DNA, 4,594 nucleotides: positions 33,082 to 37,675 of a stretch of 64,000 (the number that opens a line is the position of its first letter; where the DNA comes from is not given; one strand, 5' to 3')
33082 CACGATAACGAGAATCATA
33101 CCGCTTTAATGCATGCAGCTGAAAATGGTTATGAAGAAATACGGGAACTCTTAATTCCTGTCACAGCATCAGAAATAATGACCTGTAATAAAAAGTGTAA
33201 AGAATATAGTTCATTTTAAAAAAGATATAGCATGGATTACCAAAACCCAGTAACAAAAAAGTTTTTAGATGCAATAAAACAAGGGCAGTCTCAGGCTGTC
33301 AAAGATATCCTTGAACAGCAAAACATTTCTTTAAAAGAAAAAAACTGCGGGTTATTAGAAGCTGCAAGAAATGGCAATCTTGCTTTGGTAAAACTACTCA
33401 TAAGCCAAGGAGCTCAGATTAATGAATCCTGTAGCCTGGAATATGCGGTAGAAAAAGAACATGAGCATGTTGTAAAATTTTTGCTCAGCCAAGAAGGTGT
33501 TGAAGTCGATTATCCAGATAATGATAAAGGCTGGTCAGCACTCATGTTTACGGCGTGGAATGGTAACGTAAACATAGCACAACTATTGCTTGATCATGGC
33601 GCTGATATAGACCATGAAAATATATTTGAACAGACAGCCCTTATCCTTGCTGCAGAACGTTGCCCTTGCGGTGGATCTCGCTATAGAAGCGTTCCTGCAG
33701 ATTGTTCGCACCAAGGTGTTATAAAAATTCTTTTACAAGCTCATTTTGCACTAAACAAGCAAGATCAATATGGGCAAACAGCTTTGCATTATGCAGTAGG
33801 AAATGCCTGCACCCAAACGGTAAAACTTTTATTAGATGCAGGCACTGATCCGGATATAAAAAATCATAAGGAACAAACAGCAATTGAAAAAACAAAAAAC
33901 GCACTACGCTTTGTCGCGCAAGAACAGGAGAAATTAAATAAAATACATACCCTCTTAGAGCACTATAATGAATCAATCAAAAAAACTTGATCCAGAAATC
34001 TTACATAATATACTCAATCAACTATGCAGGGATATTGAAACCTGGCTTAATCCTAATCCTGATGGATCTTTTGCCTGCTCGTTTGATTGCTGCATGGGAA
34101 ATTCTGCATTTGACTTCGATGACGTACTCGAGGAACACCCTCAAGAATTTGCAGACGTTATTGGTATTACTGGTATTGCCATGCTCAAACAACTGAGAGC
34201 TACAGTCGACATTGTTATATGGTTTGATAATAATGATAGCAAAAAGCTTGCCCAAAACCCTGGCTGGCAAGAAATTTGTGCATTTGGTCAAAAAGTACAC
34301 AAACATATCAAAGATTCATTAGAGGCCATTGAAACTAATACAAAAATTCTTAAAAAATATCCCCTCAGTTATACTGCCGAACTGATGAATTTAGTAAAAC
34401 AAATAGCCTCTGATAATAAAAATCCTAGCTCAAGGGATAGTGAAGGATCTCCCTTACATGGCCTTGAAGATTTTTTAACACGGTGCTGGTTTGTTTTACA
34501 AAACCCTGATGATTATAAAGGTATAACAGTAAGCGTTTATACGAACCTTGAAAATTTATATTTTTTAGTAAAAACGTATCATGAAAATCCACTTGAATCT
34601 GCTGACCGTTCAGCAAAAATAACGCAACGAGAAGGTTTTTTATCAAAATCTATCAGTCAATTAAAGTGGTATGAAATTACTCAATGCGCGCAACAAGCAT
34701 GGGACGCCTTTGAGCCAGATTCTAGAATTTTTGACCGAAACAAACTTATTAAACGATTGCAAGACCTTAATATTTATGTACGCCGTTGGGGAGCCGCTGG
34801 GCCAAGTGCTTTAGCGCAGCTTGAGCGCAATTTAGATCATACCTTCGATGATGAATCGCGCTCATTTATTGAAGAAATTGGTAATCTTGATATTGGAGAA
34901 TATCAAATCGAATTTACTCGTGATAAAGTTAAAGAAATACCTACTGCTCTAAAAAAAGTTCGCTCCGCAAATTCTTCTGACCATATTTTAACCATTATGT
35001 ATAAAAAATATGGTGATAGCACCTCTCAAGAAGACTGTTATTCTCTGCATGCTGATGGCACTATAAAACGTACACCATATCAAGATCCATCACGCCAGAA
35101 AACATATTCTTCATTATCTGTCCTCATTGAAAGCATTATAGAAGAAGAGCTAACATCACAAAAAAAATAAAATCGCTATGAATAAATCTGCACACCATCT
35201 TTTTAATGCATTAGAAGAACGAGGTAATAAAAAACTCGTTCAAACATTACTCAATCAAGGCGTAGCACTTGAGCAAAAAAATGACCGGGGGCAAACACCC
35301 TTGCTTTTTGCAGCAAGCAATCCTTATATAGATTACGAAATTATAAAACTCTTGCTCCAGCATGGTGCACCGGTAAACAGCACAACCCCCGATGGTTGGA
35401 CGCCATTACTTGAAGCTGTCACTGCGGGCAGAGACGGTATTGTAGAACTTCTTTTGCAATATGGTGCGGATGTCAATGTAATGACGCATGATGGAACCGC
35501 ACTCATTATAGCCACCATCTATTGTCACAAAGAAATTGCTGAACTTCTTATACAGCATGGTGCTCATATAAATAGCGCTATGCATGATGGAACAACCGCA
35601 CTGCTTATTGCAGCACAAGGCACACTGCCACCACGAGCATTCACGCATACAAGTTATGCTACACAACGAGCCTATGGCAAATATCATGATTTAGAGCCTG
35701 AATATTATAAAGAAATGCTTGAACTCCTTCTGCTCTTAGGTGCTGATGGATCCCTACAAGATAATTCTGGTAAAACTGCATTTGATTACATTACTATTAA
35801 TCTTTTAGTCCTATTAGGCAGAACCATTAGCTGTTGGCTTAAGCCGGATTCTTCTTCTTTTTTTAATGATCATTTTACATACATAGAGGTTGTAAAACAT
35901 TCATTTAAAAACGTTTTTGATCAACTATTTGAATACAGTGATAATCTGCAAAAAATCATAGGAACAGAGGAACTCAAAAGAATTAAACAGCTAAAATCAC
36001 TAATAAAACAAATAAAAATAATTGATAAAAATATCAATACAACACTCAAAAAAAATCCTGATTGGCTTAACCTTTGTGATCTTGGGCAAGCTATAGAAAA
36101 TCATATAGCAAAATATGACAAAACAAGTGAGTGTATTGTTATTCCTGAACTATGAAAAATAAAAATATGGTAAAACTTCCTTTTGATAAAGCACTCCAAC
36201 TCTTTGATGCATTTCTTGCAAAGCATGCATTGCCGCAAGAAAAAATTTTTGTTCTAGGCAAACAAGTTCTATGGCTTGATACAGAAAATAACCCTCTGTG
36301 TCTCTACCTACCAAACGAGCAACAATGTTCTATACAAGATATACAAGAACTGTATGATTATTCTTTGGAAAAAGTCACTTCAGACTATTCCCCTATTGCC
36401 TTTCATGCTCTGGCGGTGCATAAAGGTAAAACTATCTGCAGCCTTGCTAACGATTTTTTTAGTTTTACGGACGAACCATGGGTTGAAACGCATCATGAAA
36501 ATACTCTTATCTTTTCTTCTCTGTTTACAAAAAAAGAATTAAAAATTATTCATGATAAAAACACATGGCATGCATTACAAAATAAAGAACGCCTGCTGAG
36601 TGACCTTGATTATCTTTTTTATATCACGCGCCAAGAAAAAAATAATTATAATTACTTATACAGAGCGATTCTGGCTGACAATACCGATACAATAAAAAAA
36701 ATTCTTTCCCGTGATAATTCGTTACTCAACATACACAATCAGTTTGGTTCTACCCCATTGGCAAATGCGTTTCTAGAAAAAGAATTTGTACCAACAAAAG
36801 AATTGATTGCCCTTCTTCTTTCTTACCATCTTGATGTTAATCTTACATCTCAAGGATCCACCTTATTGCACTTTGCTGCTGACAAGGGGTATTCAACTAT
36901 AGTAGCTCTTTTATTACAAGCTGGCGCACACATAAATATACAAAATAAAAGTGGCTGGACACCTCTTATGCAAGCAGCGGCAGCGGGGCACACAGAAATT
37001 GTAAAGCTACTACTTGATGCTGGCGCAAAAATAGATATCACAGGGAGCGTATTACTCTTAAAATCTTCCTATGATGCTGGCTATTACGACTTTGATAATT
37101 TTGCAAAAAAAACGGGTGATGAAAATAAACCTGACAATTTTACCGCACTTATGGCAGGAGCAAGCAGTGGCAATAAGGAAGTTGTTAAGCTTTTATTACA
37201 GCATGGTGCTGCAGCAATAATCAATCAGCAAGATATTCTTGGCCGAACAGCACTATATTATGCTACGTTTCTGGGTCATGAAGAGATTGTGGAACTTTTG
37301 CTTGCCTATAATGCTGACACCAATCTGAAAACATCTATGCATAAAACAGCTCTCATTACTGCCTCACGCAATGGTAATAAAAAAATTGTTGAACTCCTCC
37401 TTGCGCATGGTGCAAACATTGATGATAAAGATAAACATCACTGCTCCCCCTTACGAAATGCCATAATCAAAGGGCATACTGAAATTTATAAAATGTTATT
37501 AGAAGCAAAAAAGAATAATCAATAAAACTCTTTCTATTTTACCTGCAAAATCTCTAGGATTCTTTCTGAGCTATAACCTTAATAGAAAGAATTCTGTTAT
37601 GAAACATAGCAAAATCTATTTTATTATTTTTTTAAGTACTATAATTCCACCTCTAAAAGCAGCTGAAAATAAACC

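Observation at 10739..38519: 28-kb ankyrin-repeat super-island: 20 ANK ORFs in three coupled arrays between housekeeping blocks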

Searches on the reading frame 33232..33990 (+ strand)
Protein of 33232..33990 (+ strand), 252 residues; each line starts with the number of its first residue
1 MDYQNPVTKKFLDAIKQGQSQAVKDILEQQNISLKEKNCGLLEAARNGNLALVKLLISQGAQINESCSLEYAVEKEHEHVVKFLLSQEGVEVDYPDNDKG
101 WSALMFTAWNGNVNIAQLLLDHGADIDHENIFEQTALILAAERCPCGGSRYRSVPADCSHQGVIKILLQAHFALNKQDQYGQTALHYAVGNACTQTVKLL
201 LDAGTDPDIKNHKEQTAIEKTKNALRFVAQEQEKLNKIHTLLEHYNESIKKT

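Call 5: search_protein_families(library=pfam, proteins=[window:33232-33990:+], max_evalue=0.01)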
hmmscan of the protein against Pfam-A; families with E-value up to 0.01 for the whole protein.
window:33232-33990:+ (252 aa): 7 families
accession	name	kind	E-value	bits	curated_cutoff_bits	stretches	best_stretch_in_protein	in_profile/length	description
PF12796.13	Ank_2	-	5.5e-30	104.2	27.3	3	69-142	1-69/90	Ankyrin repeats (3 copies)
PF00023.36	Ank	-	4.9e-26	89.8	21.1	2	180-211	1-32/33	Ankyrin repeat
PF13637.12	Ank_4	-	2.5e-25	88.4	22.7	3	69-120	1-50/50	Ankyrin repeats (many copies)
PF13606.12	Ank_3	-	6.3e-18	63.2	22.3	1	180-208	1-29/30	Ankyrin repeat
PF13857.12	Ank_5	-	1e-15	58.1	27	2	168-219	2-54/56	Ankyrin repeats (many copies)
PF24521.3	Ank_KRIT1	-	1.2e-09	38.4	80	1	41-136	22-121/149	KRIT1 ankyrin-repeats domain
PF23745.1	ANK_LRRK2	-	0.0013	19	27.5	0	45-90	72-118/130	LRRK2 ANK repeat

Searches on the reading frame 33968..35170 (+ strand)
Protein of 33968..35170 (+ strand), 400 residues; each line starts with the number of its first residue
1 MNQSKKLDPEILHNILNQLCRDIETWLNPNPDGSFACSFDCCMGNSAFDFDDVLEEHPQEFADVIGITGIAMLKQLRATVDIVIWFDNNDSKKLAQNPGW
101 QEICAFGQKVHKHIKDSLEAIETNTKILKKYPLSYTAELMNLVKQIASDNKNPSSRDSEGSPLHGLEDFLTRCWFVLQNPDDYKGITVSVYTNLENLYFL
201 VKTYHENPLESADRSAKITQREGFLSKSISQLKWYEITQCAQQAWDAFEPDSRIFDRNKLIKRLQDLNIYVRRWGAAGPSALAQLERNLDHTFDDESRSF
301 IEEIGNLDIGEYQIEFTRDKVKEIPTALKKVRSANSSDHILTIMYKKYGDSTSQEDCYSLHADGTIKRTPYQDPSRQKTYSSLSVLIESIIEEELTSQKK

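Call 5: search_protein_families(library=pfam, proteins=[window:33968-35170:+], max_evalue=0.01)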
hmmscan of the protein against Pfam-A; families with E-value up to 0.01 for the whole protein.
window:33968-35170:+ (400 aa): 0 families

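Call 22: search_protein_families(library=ncbifam, proteins=[window:33968-35170:+], max_evalue=1)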
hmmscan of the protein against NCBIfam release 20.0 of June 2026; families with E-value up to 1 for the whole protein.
window:33968-35170:+ (400 aa): 0 families

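Call 23: search_protein_families(library=padloc, proteins=[window:33968-35170:+], max_evalue=1)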
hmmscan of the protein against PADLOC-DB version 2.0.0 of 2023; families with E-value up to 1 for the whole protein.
window:33968-35170:+ (400 aa): 0 families

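Call 26: search_protein_families(library=pfam, proteins=[window:33968-35170:+], max_evalue=10)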
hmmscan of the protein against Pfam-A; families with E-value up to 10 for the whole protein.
window:33968-35170:+ (400 aa): 1 family
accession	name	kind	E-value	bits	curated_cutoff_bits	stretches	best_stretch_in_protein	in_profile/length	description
PF14567.11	SUKH_5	-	0.059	13.6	27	1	258-334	2-83/142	SMI1-KNR4 cell-wall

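Call 29: search_solved_structures(query=window:33968-35170:+, max_evalue=10)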
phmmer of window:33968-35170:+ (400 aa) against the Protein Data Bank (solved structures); distinct sequences matched with E-value up to 10: 0.

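Call 30: find_homologous_proteins(query=window:33968-35170:+, max_evalue=0.001)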
Query window:33968-35170:+ (400 aa): 1 proteins with E <= 0.001 among 3649 candidates.
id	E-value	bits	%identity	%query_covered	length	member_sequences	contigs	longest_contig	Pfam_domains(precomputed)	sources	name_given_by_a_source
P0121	7.8e-272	919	100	100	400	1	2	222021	-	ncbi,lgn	ncbi:MAG: hypothetical protein AB7R69_01360 [Candidatus Babeliales bacterium]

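Call 32: find_encoding_contigs(protein=P0121, flank=10000, max_places=3)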
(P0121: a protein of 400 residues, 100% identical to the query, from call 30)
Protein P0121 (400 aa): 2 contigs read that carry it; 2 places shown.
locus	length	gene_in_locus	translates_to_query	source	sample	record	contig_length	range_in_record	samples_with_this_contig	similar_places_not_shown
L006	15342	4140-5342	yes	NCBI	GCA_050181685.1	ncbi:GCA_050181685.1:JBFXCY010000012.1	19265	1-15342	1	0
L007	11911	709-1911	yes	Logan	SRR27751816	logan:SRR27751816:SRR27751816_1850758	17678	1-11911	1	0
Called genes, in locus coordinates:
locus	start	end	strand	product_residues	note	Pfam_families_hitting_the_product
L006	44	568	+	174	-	PF12796:Ank_2, PF13606:Ank_3 (faint), PF13637:Ank_4 (faint), PF00023:Ank (weak), PF12796:Ank_2, PF13857:Ank_5, PF00023:Ank (weak)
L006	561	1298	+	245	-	PF00023:Ank (faint), PF12796:Ank_2, PF13606:Ank_3 (faint), PF13857:Ank_5 (faint), PF24521:Ank_KRIT1 (weak), PF13637:Ank_4 (weak), PF12796:Ank_2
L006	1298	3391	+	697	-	-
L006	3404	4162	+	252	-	PF12796:Ank_2, PF24521:Ank_KRIT1 (weak), PF12796:Ank_2, PF13637:Ank_4, PF00023:Ank (weak), PF12796:Ank_2, PF13857:Ank_5 (weak), PF00023:Ank (weak), +1 more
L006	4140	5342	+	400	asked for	-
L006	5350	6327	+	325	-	PF12796:Ank_2, PF13606:Ank_3 (faint), PF13857:Ank_5 (weak), PF13637:Ank_4 (weak), PF13857:Ank_5 (weak), PF00023:Ank (weak), PF12796:Ank_2 (weak)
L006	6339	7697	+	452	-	PF12796:Ank_2, PF13857:Ank_5, PF00023:Ank (weak), PF13637:Ank_4, PF00023:Ank, PF12796:Ank_2, PF13637:Ank_4, PF12796:Ank_2, +7 more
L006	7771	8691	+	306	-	-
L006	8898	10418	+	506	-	-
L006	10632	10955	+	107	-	-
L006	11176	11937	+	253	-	-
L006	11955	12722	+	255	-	-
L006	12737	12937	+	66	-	-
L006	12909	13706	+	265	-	PF01435:Peptidase_M48 (faint)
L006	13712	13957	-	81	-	PF23297:ACP_SdgA_C (weak), PF00550:PP-binding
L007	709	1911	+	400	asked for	-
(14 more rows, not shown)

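Call 79: predict_structure(protein=window:33968-35170:+)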
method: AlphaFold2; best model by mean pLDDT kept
length: 400 residues; sequences in the alignment: 1
mean_pLDDT: 46.0   pTM: 0.27
mean pLDDT of the five models: 46.0, 42.2, 39.1, 34.6, 31.3
residues with pLDDT >= 90: 0; 70-90: 0; 50-70: 128; < 50: 272
segments of 3 or more residues with pLDDT < 50: 1-7, 29-48, 63-68, 79-95, 120-153, 155-168, 170-193, 207-209, 234-321, 334-362, 366-384, 397-400
pLDDT, mean of each block of 10 residues (from residue 1): 43 60 55 42 40 57 49 54 39 51 55 55 40 40 46 47 49 45 40 50 50 53 53 47 43 41 45 38 42 40 32 36 54 44 37 44 47 35 50 51
secondary structure, 60 per line:
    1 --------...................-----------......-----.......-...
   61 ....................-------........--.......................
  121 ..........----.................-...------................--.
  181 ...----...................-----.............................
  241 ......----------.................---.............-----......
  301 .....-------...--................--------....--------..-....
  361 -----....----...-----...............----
elements in order: H9-27 H39-44 H50-56 H58-80 H88-95 H98-130 H135-151 H162-177 H180-183 H188-206 H212-246 H257-273 H277-289 H295-305 E313-315 H318-333 E342-345 E357-360 E366-369 H382-396

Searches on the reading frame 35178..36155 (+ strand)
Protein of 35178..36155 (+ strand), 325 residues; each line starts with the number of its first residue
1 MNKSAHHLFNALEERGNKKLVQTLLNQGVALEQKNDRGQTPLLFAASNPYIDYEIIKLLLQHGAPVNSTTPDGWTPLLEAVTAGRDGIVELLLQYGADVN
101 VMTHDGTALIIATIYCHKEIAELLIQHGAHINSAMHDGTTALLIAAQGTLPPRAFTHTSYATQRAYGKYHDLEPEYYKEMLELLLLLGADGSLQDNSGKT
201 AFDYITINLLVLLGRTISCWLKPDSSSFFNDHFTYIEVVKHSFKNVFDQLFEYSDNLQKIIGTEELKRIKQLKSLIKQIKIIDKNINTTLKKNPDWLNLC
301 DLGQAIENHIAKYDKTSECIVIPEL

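Call 5: search_protein_families(library=pfam, proteins=[window:35178-36155:+], max_evalue=0.01)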
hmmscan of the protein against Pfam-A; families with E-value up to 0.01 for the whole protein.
window:35178-36155:+ (325 aa): 7 families
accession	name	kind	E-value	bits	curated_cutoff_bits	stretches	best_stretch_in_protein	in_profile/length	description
PF12796.13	Ank_2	-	1.2e-27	96.7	27.3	2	9-102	2-89/90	Ankyrin repeats (3 copies)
PF13637.12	Ank_4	-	5.2e-24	84.2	22.7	4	53-93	10-50/50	Ankyrin repeats (many copies)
PF00023.36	Ank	-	7.3e-24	82.9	21.1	3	72-103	1-32/33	Ankyrin repeat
PF13606.12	Ank_3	-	6.1e-19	66.3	22.3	2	72-101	1-30/30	Ankyrin repeat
PF13857.12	Ank_5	-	1.4e-15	57.7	27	2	59-112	1-56/56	Ankyrin repeats (many copies)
PF23745.1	ANK_LRRK2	-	0.0002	21.7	27.5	0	80-130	38-89/130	LRRK2 ANK repeat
PF24521.3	Ank_KRIT1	-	0.00051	20.2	80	0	12-94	25-106/149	KRIT1 ankyrin-repeats domain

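Call 23: search_protein_families(library=padloc, proteins=[window:35178-36155:+], max_evalue=1)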
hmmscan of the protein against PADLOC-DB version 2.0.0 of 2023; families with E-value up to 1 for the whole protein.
window:35178-36155:+ (325 aa): 3 families
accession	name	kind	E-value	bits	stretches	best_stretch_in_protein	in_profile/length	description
PDLC04783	PDC-M72A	-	4.1e-24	83.6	1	14-147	206-338/392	-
PDLC02908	Ankyrin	-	1.1e-10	38.4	1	37-131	735-828/880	-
PDLC02203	MzaA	-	0.013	11.8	1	54-104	25-75/683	-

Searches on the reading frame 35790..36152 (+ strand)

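Call 26: search_protein_families(library=pfam, proteins=[window:35790-36152:+], max_evalue=10)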
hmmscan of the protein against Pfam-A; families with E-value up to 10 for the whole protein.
seq(121 aa): 3 families
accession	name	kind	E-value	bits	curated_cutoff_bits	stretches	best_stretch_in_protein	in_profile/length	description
PF01025.24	GrpE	-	0.0028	17.8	25.8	1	34-89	55-108/165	GrpE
PF22132.1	TilS-like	-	0.027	14.3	30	1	54-95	25-66/66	TilS-like substrate binding domain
PF14853.12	Fis1_TPR_C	-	0.26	11.9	25.3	1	82-108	24-50/53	Fis1 C-terminal tetratricopeptide repeat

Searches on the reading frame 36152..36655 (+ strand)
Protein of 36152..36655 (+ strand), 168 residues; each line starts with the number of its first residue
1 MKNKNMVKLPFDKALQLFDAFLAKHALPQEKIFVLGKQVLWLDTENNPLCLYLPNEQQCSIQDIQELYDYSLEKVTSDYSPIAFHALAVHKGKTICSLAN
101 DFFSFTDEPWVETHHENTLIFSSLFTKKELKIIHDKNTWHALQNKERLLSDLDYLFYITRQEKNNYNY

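Call 26: search_protein_families(library=pfam, proteins=[window:36152-36655:+], max_evalue=10)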
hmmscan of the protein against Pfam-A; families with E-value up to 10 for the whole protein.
seq(168 aa): 1 family
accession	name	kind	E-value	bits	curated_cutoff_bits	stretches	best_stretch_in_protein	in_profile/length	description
PF16733.10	NRho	-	0.03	14.9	27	1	1-45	1-45/69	Rhomboid N-terminal domain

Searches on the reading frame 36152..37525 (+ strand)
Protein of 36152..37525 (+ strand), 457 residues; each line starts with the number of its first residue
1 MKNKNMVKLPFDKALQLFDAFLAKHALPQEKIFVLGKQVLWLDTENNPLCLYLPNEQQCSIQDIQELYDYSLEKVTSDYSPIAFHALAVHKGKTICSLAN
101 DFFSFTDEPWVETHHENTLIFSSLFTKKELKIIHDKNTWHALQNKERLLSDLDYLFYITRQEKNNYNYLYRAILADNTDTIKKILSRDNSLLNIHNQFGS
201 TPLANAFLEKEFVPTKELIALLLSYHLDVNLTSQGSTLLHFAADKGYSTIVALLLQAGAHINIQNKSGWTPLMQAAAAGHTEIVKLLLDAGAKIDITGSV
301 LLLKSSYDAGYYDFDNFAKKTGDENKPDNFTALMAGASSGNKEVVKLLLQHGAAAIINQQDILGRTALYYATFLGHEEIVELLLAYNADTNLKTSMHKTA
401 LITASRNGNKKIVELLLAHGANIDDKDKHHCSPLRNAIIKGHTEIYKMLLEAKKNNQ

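Call 5: search_protein_families(library=pfam, proteins=[window:36152-37525:+], max_evalue=0.01)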
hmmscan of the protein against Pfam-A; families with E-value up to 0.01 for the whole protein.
window:36152-37525:+ (457 aa): 7 families
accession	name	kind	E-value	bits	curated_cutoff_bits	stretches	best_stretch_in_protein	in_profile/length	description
PF12796.13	Ank_2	-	3.1e-50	169.1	27.3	4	217-296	11-88/90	Ankyrin repeats (3 copies)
PF00023.36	Ank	-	5.5e-42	139.8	21.1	5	268-297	2-31/33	Ankyrin repeat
PF13637.12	Ank_4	-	1.3e-32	111.5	22.7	3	240-288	2-50/50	Ankyrin repeats (many copies)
PF13606.12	Ank_3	-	1e-30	102.3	22.3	3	268-295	2-29/30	Ankyrin repeat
PF13857.12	Ank_5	-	2.3e-26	92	27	3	226-272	6-53/56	Ankyrin repeats (many copies)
PF24521.3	Ank_KRIT1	-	5.4e-15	55.8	80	2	393-454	41-109/149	KRIT1 ankyrin-repeats domain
PF23745.1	ANK_LRRK2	-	3.2e-07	30.7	27.5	1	356-450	24-113/130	LRRK2 ANK repeat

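Call 23: search_protein_families(library=padloc, proteins=[window:36152-37525:+], max_evalue=1)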
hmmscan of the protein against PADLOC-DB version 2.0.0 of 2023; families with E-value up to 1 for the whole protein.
window:36152-37525:+ (457 aa): 3 families
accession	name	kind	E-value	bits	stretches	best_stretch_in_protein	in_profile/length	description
PDLC04783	PDC-M72A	-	1.7e-38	130.9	2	327-456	228-355/392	-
PDLC02908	Ankyrin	-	2.3e-22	77.1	2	351-452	723-824/880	-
PDLC02203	MzaA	-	4e-09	33.3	2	238-296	14-72/683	-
